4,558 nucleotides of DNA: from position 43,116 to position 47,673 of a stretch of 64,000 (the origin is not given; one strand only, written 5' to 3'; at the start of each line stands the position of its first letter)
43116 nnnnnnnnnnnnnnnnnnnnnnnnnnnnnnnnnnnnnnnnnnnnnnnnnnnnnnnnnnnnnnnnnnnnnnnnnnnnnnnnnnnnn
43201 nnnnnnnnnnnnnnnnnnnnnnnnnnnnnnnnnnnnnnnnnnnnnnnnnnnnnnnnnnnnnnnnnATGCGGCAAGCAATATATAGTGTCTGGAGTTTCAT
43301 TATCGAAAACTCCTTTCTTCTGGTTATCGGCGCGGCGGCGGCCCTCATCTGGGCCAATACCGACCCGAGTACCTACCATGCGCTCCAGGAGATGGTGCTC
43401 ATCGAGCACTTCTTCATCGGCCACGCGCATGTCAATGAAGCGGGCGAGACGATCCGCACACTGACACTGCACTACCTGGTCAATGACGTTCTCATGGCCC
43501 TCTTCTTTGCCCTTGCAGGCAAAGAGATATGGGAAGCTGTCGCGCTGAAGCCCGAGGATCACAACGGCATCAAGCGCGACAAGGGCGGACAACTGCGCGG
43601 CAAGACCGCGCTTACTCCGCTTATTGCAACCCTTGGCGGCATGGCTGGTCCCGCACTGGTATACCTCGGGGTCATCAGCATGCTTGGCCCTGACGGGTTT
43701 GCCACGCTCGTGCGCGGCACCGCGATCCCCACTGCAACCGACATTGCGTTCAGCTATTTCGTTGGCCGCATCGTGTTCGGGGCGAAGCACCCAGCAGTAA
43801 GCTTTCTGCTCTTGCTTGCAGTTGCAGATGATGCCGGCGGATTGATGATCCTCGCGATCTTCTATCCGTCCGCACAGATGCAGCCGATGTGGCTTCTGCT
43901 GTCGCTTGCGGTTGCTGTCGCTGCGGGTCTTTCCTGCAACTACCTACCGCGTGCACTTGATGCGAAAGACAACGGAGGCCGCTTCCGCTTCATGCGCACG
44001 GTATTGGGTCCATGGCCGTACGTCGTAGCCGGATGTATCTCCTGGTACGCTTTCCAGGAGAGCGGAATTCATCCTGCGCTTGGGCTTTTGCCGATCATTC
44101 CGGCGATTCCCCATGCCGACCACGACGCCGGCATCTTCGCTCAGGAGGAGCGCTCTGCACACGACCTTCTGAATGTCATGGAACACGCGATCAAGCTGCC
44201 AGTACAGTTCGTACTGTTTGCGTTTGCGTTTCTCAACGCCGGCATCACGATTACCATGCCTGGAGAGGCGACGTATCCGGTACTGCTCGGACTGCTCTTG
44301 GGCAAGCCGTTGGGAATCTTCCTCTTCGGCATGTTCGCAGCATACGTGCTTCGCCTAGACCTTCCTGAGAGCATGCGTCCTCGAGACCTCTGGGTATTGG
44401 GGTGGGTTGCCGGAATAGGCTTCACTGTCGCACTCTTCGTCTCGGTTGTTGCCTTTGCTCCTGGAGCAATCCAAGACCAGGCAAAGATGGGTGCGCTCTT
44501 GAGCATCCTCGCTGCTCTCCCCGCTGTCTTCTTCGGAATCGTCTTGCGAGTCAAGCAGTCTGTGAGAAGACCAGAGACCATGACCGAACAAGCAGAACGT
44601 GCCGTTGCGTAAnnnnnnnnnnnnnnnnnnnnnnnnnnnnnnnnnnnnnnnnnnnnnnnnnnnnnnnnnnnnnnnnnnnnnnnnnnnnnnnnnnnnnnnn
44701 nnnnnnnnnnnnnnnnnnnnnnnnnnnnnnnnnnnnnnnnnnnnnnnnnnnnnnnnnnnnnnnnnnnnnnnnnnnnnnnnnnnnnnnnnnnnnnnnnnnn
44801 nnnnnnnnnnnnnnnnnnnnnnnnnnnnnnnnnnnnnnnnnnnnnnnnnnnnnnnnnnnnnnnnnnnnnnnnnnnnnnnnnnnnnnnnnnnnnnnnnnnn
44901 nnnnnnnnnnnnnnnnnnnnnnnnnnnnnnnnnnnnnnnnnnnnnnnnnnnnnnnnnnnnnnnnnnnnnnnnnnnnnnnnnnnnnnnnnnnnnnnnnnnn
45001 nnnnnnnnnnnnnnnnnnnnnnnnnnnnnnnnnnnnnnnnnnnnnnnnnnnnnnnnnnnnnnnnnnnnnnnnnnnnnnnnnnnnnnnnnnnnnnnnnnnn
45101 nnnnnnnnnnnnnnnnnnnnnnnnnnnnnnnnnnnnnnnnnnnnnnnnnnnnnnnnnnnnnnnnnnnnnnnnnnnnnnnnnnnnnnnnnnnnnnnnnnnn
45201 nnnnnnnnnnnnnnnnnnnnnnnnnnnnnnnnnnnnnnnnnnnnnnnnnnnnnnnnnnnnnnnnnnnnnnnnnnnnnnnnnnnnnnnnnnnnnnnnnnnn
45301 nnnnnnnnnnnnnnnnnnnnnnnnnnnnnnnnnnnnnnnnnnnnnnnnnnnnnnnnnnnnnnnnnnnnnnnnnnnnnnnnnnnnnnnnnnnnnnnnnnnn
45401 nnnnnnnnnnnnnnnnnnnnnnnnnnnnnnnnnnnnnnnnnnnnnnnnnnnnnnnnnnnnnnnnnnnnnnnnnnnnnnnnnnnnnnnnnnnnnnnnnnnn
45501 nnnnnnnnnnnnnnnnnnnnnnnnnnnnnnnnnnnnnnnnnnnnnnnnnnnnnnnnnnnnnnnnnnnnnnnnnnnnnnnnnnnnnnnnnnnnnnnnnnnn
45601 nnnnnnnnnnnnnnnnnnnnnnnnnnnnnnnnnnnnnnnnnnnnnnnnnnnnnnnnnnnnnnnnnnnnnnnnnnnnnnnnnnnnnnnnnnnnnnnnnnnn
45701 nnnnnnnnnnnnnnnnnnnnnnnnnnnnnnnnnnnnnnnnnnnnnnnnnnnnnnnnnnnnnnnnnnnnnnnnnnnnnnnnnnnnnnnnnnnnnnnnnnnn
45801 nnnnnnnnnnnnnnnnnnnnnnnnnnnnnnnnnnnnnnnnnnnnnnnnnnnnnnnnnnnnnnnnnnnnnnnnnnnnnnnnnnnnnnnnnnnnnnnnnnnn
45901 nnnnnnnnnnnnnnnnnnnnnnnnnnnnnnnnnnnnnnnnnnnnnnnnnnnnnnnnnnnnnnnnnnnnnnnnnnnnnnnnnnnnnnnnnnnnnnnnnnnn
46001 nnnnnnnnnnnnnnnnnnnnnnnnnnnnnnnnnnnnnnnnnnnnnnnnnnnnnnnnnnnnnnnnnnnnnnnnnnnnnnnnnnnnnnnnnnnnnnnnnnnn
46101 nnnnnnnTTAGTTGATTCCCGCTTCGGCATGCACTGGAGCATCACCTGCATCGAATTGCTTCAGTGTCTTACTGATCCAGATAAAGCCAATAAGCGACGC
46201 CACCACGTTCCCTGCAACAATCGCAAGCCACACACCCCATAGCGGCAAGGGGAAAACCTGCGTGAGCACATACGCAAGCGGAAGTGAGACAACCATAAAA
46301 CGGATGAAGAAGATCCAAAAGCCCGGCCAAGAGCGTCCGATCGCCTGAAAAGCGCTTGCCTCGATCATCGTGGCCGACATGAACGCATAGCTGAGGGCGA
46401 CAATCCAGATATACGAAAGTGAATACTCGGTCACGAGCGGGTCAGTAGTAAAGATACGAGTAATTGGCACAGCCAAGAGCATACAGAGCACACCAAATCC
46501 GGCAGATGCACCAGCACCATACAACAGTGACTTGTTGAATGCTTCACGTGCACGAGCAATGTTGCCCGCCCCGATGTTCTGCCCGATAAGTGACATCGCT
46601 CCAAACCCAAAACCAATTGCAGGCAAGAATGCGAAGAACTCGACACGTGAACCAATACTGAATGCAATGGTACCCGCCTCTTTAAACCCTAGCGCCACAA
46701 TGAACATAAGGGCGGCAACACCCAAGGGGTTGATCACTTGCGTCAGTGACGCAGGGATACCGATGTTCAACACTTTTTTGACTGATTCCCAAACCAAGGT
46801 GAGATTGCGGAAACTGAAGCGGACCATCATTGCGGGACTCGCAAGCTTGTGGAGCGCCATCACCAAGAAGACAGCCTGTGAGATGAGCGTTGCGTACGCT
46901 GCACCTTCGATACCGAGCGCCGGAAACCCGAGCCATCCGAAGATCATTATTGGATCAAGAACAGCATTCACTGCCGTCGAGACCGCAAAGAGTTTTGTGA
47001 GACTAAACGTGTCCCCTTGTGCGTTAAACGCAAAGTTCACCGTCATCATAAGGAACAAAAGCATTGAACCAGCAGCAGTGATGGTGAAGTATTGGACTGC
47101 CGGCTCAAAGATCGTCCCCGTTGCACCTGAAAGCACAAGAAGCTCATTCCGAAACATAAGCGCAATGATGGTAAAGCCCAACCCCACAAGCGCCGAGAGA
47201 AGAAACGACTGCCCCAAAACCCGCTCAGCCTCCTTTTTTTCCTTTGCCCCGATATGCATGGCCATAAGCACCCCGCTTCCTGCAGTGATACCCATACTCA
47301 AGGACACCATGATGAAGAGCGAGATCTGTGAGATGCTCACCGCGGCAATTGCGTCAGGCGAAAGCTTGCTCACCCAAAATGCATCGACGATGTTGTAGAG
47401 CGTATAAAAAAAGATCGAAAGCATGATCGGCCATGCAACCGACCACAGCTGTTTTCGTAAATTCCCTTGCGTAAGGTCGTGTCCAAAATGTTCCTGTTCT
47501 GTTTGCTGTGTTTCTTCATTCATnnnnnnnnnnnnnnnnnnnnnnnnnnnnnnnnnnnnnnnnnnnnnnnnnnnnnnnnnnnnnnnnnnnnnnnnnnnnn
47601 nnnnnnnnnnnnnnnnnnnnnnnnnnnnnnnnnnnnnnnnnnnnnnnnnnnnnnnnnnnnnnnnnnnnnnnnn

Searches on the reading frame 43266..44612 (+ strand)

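Call 55: search_protein_families(library=pfam, proteins=[window:43266-44612:+], max_evalue=0.00001)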
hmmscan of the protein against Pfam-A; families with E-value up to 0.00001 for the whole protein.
window:43266-44612:+ (448 aa): 1 family
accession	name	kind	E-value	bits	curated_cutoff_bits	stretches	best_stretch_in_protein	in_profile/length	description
PF06965.17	Na_H_antiport_1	-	1.8e-56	192.1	23.5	1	16-417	11-366/374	Na+/H+ antiporter 1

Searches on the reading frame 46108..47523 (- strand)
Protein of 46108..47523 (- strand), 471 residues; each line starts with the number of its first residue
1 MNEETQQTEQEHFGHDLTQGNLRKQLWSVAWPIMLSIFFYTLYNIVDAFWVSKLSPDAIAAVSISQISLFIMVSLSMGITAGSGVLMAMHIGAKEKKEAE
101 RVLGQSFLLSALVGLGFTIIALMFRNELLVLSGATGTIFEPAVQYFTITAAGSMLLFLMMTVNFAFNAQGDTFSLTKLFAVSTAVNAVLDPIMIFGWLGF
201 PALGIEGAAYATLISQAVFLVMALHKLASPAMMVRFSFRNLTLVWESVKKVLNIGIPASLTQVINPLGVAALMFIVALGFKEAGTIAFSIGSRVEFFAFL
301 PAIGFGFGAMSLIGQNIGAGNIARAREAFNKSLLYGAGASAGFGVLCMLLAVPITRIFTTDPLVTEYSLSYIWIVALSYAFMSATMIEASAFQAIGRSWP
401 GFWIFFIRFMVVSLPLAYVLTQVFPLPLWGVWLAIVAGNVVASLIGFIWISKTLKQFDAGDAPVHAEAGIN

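Call 55: search_protein_families(library=pfam, proteins=[window:46108-47523:-], max_evalue=0.00001)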
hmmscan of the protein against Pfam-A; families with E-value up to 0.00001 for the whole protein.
window:46108-47523:- (471 aa): 1 family
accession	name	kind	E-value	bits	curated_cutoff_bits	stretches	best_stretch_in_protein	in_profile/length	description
PF01554.23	MatE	-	1.4e-44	152.1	24.9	2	32-192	1-161/161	MatE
